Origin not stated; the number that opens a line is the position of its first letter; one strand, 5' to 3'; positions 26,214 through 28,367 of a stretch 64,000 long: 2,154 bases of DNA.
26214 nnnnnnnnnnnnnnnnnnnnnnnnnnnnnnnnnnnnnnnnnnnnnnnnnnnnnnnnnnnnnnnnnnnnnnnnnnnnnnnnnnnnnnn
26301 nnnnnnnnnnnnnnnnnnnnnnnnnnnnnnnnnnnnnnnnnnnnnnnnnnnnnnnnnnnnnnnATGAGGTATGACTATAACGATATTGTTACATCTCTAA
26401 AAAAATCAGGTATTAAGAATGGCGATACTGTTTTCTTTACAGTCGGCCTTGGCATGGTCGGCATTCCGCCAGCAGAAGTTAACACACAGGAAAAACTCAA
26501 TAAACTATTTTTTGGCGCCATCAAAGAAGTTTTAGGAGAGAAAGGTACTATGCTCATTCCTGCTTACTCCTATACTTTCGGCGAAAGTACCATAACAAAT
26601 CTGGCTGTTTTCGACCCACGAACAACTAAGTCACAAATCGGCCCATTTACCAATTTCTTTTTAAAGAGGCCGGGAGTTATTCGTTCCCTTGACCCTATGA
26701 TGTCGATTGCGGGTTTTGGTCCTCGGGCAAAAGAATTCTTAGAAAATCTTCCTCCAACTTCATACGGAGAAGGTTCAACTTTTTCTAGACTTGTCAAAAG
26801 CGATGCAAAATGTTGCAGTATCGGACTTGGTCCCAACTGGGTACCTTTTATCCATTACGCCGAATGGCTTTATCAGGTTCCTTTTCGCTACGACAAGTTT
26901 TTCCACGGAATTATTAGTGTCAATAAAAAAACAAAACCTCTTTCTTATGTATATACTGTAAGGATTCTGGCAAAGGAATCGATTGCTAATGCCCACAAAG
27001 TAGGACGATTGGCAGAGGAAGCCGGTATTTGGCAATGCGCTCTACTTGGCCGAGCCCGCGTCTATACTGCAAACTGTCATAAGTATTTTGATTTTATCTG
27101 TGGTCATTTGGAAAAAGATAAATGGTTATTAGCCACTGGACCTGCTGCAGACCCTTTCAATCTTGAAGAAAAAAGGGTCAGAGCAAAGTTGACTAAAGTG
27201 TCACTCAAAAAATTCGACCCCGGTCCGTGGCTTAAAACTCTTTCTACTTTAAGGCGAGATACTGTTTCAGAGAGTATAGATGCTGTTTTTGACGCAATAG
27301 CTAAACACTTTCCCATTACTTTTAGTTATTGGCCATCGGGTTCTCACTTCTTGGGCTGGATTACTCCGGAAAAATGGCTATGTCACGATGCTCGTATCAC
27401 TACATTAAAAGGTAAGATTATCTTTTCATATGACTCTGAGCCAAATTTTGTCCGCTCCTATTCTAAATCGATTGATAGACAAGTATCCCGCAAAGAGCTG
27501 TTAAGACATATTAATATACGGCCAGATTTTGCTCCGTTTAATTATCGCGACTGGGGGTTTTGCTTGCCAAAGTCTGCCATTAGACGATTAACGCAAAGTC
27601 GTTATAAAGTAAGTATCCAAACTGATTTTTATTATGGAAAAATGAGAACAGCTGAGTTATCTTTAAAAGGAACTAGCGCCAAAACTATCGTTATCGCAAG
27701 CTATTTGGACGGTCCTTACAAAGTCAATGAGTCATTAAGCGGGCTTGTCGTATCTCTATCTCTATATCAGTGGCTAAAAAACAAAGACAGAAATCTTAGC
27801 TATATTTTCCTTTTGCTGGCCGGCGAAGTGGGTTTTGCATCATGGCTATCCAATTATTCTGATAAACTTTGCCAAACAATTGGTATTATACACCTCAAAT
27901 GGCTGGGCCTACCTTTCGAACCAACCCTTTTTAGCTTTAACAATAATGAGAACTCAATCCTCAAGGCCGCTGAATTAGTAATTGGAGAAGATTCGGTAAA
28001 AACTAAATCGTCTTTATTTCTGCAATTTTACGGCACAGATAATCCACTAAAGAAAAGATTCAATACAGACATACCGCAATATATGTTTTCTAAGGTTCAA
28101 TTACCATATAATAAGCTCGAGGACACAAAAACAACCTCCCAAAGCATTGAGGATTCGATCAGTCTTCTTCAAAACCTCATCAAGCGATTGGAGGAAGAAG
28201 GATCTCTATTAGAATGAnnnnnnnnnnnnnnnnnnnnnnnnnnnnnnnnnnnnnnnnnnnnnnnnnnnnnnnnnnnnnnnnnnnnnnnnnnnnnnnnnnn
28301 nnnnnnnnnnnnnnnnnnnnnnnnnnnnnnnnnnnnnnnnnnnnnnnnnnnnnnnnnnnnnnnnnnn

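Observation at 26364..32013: AAC(3)-fold acyltransferase fused to a DUF4910 M28-like domain, with a free-standing paralog, bracketing pseG-pseI-pseH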

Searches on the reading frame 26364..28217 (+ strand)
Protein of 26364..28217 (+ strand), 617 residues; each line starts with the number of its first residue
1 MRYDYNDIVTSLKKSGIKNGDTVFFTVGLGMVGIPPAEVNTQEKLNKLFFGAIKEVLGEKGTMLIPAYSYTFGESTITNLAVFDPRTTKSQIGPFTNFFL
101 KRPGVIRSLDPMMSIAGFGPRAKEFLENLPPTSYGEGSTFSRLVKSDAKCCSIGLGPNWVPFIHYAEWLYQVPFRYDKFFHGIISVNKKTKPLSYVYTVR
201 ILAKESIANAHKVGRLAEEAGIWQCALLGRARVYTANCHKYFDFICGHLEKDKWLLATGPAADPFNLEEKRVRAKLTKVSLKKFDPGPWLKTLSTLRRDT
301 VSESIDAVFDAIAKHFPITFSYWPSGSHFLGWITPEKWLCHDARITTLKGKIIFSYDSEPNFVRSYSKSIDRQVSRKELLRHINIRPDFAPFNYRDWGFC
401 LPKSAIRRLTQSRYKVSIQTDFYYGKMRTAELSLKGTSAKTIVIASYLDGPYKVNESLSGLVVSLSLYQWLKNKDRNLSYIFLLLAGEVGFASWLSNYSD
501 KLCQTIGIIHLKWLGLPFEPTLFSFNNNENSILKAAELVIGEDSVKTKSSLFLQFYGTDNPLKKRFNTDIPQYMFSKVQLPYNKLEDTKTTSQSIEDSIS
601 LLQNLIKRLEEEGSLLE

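Call 3: search_protein_families(library=pfam, proteins=[window:26364-28217:+], max_evalue=0.01)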
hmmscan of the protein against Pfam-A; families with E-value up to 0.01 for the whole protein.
window:26364-28217:+ (617 aa): 3 families
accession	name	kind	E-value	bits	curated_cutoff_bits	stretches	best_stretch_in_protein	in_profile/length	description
PF02522.19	Antibiotic_NAT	-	2.9e-31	109.3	25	1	49-245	19-227/232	Aminoglycoside 3-N-acetyltransferase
PF16254.10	DUF4910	-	5e-19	68.5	26.6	1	290-607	4-242/247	Domain of unknown function (DUF4910)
PF09940.16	DUF2172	-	4.4e-14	53.1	27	1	337-420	1-91/92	Domain of unknown function (DUF2172)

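Call 8: search_protein_families(library=ncbifam, proteins=[window:26364-28217:+], max_evalue=0.001)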
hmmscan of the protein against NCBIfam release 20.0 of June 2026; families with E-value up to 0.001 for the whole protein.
window:26364-28217:+ (617 aa): 5 families
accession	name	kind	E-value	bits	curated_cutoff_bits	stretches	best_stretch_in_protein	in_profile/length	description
NF033082.0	AAC_3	equivalog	6.7e-17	61.7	270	1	7-173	5-178/262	aminoglycoside 3-N-acetyltransferase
NF033081.0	AAC_3_IV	equivalog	7.1e-09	35.4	420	1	7-181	3-165/252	AAC(3)-IV family aminoglycoside N-acetyltransferase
NF033080.0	AAC_3_II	subfamily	3.2e-08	33.3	480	1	8-173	7-179/268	AAC(3)-II family aminoglycoside N-acetyltransferase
NF033612.0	AAC_3_VIa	exception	1.8e-06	27.4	675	1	7-169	24-193/298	aminoglycoside N-acetyltransferase AAC(3)-VIa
NF033180.1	AAC_3_VIII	exception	5.2e-05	22.6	560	1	8-179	19-199/286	aminoglycoside N-acetyltransferase AAC(3)-VIII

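Call 13: search_solved_structures(query=window:26364-28214:+, max_evalue=0.01, show_alignments=2)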
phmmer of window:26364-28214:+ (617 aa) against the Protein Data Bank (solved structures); distinct sequences matched with E-value up to 0.01: 17.
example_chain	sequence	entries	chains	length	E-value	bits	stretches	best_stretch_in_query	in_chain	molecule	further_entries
3k9t_A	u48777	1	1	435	1.1e-18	70.2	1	297-504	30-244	putative peptidase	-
7lap_A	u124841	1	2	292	1.3e-08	36.9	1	12-175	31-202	Aminoglycoside N(3)-acetyltransferase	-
6mb4_A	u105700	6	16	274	3.5e-07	32.2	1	82-176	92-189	Aac(3)-IIIb protein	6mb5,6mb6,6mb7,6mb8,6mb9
6np1_A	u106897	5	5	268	6.1e-07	31.4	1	6-172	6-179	Aminoglycoside N(3)-acetyltransferase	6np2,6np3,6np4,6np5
6nti_A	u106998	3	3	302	8.5e-07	30.9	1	6-172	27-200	Aminoglycoside N(3)-acetyltransferase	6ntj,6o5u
6bbr_A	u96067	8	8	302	2.2e-06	29.5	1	6-172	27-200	AAC 3-VI protein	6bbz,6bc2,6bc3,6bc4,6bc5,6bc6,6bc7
6mn3_A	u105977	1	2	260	5.6e-06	28.2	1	51-178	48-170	Aminoglycoside N(3)-acetyltransferase, AAC(3)-IVa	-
6mmz_A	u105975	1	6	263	6.9e-05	24.6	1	11-175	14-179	Aminoglycoside N(3)-acetyltransferase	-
5ht0_A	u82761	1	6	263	0.0001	24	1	50-175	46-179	Aminoglycoside acetyltransferase HMB0005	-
6mn4_A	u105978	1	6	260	0.00013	23.6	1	51-177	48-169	Aminoglycoside N(3)-acetyltransferase, AAC(3)-IVa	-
6mn5_A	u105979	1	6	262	0.00014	23.6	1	51-177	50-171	Aminoglycoside N(3)-acetyltransferase, AAC(3)-IVa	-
3e4f_A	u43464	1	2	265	0.00032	22.4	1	10-167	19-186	Aminoglycoside N3-acetyltransferase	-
3ijw_A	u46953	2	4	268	0.00033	22.4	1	10-167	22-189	Aminoglycoside N3-acetyltransferase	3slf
7lao_A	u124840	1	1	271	0.0012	20.4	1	90-175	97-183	Aminoglycoside N(3)-acetyltransferase III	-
3n0s_A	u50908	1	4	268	0.0014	20.3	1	10-157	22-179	Aminoglycoside N3-acetyltransferase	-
3kzl_A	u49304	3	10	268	0.0014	20.3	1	10-157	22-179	Aminoglycoside N3-acetyltransferase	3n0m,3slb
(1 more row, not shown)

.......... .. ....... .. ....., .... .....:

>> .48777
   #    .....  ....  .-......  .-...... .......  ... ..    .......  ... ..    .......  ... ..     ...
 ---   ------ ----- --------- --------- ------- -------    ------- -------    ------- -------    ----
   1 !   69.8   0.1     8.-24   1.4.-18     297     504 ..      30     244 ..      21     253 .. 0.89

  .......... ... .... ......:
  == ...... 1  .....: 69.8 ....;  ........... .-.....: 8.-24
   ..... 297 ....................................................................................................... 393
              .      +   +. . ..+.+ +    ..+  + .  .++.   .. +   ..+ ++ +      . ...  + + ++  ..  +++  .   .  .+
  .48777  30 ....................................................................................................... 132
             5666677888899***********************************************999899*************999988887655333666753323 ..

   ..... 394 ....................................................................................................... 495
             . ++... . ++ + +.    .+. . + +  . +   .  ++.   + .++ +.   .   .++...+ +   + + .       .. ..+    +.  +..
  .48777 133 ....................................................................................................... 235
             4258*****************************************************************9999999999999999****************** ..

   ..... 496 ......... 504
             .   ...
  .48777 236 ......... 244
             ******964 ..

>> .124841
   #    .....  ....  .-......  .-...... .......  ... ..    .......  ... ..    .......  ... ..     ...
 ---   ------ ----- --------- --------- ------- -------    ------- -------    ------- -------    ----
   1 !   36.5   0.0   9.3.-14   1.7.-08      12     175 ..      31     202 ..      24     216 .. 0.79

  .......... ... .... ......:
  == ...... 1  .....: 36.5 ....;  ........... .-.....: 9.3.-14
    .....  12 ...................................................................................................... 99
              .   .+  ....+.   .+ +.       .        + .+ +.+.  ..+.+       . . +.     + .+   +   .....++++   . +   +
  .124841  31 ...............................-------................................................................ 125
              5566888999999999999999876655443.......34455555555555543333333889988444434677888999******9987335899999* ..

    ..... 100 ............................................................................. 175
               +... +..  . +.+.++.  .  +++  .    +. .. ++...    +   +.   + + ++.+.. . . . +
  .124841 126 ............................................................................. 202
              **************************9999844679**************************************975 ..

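Call 26: find_homologous_proteins(query=window:26364-28214:+, max_evalue=0.00001)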
Query window:26364-28214:+ (617 aa): 85 proteins with E <= 0.00001 among 8000 candidates.
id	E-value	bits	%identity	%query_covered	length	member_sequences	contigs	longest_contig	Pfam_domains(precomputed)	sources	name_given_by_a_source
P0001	0.0e+0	1165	82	99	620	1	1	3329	PF09940.17,PF02522.20,PF16254.11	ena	-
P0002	0.0e+0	1143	78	100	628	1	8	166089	PF09940.17,PF02522.20,PF16254.11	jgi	-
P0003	0.0e+0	1129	79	100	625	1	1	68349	PF09940.17,PF02522.20,PF16254.11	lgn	-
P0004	0.0e+0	1101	76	100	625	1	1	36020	PF09940.17,PF02522.20,PF16254.11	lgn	-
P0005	0.0e+0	1090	76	100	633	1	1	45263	PF09940.17,PF02522.20,PF16254.11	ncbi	ncbi:MAG: DUF4910 domain-containing protein [Candidatus Omnitrophota bacterium]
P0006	0.0e+0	1057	72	100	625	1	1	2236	PF09940.17,PF02522.20,PF16254.11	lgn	-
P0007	3.3e-263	893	62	99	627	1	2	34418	PF09940.17,PF02522.20,PF16254.11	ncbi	ncbi:DUF4910 domain-containing protein [Candidatus Margulisiibacteriota bacterium]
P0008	2.7e-149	517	40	99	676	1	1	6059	PF09940.17,PF02522.20,PF16254.11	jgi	-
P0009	1.6e-146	507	42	95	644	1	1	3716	PF09940.17,PF02522.20,PF16254.11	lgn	-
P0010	4.9e-145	502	39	99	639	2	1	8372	PF09940.17,PF02522.20,PF16254.11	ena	-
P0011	4.3e-139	483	39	99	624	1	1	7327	PF09940.17,PF02522.20,PF16254.11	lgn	-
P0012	6.3e-139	482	48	81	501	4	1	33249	PF02522.20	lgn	-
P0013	1.8e-137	478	47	81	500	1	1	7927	PF02522.20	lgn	-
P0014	5.1e-137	476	48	81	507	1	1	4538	PF02522.20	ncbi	-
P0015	1.4e-132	461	47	80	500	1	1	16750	PF02522.20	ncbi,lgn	ncbi:MAG: AAC(3) family N-acetyltransferase [Campylobacterales bacterium]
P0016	1.8e-132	461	38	99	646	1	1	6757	PF09940.17,PF02522.20,PF16254.11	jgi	jgi:aminopeptidase-like protein/aminoglycoside N3'-acetyltransferase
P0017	7.9e-129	449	39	92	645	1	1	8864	PF09940.17,PF02522.20,PF16254.11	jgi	jgi:aminopeptidase-like protein/aminoglycoside N3'-acetyltransferase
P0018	1.2e-126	442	43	83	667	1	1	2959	PF09940.17,PF02522.20,PF16254.11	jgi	-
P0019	1.5e-126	441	37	99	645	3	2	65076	PF09940.17,PF02522.20,PF16254.11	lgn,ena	-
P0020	1.8e-126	441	42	83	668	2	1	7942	PF09940.17,PF02522.20,PF16254.11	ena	-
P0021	2.2e-126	441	37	99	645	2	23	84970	PF09940.17,PF02522.20,PF16254.11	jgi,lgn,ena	jgi:aminopeptidase-like protein/aminoglycoside N3'-acetyltransferase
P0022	3.1e-125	437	38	92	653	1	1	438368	PF09940.17,PF02522.20,PF16254.11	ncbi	ncbi:MAG: DUF4910 domain-containing protein [Magnetococcus sp. MYC-9]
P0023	7.1e-125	436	38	94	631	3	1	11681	PF09940.17,PF02522.20,PF16254.11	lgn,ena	-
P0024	2.0e-124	434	40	84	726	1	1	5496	PF00550.32,PF09940.17,PF02522.20,PF16254.11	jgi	jgi:aminopeptidase-like protein/aminoglycoside N3'-acetyltransferase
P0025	5.9e-124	433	46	77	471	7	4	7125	PF02522.20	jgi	jgi:aminoglycoside N3'-acetyltransferase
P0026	7.1e-122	426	43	80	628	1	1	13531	PF09940.17,PF02522.20,PF16254.11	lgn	-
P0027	5.0e-121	423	40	87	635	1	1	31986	PF09940.17,PF02522.20,PF16254.11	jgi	jgi:aminoglycoside N3'-acetyltransferase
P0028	1.1e-120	422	41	81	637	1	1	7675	PF09940.17,PF02522.20,PF16254.11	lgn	-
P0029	7.4e-119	416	40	83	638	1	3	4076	PF09940.17,PF02522.20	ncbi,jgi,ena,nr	ncbi:MAG TPA: DUF2172 domain-containing protein [Candidatus Ozemobacteraceae bacterium]|nr:DUF2172 d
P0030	3.6e-117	410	39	82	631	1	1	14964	PF09940.17,PF02522.20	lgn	-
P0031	5.2e-115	403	40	82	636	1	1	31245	PF09940.17,PF02522.20,PF16254.11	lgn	-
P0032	1.4e-114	402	39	80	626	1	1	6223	PF09940.17,PF02522.20,PF16254.11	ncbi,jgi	jgi:aminoglycoside N3'-acetyltransferase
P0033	1.0e-112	396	39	80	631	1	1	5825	PF09940.17,PF02522.20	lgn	-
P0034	1.1e-110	389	40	81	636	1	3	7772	PF09940.17,PF02522.20,PF16254.11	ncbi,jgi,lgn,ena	-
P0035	2.0e-110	388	46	57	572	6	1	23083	PF02522.20,PF16254.11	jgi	jgi:aminoglycoside N3'-acetyltransferase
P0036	8.9e-110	386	39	80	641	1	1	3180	PF09940.17,PF02522.20,PF16254.11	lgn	-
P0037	2.3e-106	375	44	69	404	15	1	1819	PF02522.20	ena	-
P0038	6.5e-106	373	44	69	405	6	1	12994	PF02522.20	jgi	jgi:aminoglycoside N3'-acetyltransferase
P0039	2.9e-103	364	43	70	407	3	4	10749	PF02522.20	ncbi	-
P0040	9.6e-103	363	43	69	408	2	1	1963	PF02522.20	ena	-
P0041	1.1e-102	363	44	70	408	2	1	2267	PF02522.20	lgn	-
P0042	1.4e-102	362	38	83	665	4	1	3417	PF09940.17,PF02522.20,PF16254.11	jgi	-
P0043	6.4e-102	360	35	93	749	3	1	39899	PF04389.23,PF09940.17,PF02522.20,PF16254.11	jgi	jgi:aminopeptidase-like protein/aminoglycoside N3'-acetyltransferase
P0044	1.3e-101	359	36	84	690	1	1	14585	PF09940.17,PF02522.20,PF16254.11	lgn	-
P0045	2.6e-99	351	43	70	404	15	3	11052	PF02522.20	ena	-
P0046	5.0e-99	350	42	70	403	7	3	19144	PF02522.20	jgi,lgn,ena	-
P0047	3.0e-98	348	35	99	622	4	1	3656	PF09940.17,PF02522.20,PF16254.11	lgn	-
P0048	9.5e-98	346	45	54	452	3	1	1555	PF02522.20,PF16254.11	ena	-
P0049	1.6e-97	346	42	70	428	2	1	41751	PF02522.20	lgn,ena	-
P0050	8.0e-97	343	39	74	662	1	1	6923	PF02522.20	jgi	-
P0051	1.0e-96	343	41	69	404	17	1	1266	PF02522.20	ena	-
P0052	5.7e-96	340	42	70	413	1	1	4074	PF02522.20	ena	-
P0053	1.3e-95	339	36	83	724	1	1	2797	PF04389.23,PF09940.17,PF02522.20,PF16254.11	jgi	jgi:aminopeptidase-like protein/aminoglycoside N3'-acetyltransferase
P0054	5.2e-94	334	44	70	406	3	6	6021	PF02522.20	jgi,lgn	jgi:aminoglycoside N3'-acetyltransferase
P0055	8.9e-93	330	44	54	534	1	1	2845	PF02522.20,PF16254.11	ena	-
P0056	3.6e-92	328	42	69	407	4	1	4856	PF02522.20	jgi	jgi:aminoglycoside N3'-acetyltransferase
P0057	1.6e-91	326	41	70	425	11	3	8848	PF02522.20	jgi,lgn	-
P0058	2.4e-91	325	42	69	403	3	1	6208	PF02522.20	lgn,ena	-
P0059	1.3e-90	323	32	98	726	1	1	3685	PF04389.23,PF09940.17,PF16221.12,PF02522.20,PF16254.11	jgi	jgi:aminopeptidase-like protein/aminoglycoside N3'-acetyltransferase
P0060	2.5e-90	322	42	70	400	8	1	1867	PF02522.20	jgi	jgi:aminoglycoside N3'-acetyltransferase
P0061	4.0e-90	321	46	56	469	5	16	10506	PF02522.20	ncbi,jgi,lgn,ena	ncbi:MAG: AAC(3) family N-acetyltransferase [Pusillimonas sp.]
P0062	6.9e-90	320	41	70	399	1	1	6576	PF02522.20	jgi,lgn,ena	-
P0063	1.5e-89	319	43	68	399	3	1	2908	PF02522.20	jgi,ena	-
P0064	1.2e-88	316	41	70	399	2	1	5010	PF02522.20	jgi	-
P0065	1.9e-88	316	42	69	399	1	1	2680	PF02522.20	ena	-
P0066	2.0e-88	315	41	69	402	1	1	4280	PF02522.20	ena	-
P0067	2.8e-88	315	42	69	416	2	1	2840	PF02522.20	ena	-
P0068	3.0e-88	315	41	70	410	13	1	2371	PF02522.20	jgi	-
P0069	3.6e-88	315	40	70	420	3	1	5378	PF02522.20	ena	-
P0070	3.9e-87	311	41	69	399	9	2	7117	PF02522.20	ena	-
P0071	5.4e-87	311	40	68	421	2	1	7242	PF02522.20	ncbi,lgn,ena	-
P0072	3.6e-86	308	42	68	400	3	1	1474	PF02522.20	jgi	-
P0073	1.2e-85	306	40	69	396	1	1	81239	PF02522.20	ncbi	-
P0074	6.4e-85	304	41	69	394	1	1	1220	PF02522.20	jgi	jgi:aminoglycoside N3'-acetyltransferase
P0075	1.2e-83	300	47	49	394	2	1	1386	PF02522.20,PF16254.11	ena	-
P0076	2.6e-83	299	41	69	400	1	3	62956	PF02522.20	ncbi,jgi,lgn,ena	-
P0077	2.2e-82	296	40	69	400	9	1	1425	PF02522.20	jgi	-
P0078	1.9e-81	292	40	68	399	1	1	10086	PF02522.20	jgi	jgi:aminoglycoside N3'-acetyltransferase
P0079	4.0e-81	291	39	70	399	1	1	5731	PF02522.20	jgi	-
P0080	1.4e-78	283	35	81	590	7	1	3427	PF02522.20,PF16254.11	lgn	-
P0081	1.4e-77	280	33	84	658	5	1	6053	PF02522.20,PF16254.11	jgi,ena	-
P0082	1.5e-28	118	24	97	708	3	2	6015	PF04389.23,PF09940.17,PF02522.20,PF16254.11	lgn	-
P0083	4.3e-26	110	23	98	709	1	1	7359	PF04389.23,PF09940.17,PF02522.20,PF16254.11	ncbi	-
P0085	1.4e-14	72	29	28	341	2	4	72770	PF02522.20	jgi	jgi:aminoglycoside 3-N-acetyltransferase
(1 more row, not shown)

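Call 34: find_encoding_contigs(protein=P0002, flank=10000, max_places=2)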
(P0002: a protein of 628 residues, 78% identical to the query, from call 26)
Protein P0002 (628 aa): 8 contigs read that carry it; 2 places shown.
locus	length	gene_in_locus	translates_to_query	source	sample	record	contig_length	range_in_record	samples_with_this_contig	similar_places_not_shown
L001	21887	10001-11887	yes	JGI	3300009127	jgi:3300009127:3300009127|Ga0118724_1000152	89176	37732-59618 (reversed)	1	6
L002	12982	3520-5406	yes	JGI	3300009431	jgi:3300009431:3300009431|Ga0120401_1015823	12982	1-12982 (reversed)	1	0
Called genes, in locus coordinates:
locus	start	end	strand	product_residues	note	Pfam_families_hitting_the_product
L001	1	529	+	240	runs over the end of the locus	PF06325:PrmA, PF05175:MTS, PF13847:Methyltransf_31 (weak), PF13649:Methyltransf_25 (weak)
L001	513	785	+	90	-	-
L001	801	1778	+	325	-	PF08545:ACP_syn_III, PF08541:ACP_syn_III_C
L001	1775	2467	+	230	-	PF00106:adh_short, PF08659:KR, PF13561:adh_short_C2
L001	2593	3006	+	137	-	PF13302:Acetyltransf_3, PF13420:Acetyltransf_4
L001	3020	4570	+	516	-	PF00501:AMP-binding, PF13193:AMP-binding_C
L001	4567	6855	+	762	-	PF00535:Glycos_transf_2, PF10111:Glyco_tranf_2_2, PF04055:Radical_SAM, PF22674:C2185-like_N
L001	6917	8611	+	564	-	PF02310:B12-binding, PF04055:Radical_SAM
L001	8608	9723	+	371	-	PF01408:GFO_IDH_MocA, PF22725:GFO_IDH_MocA_C3, PF02894:GFO_IDH_MocA_C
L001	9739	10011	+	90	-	-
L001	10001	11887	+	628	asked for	PF02522:Antibiotic_NAT, PF16254:DUF4910, PF09940:DUF2172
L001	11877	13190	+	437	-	PF16254:DUF4910, PF09940:DUF2172, PF16221:HTH_47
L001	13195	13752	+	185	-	PF13302:Acetyltransf_3, PF13420:Acetyltransf_4, PF13523:Acetyltransf_8, PF00583:Acetyltransf_1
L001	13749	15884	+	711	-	-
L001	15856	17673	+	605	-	-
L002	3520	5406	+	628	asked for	PF02522:Antibiotic_NAT, PF16254:DUF4910, PF09940:DUF2172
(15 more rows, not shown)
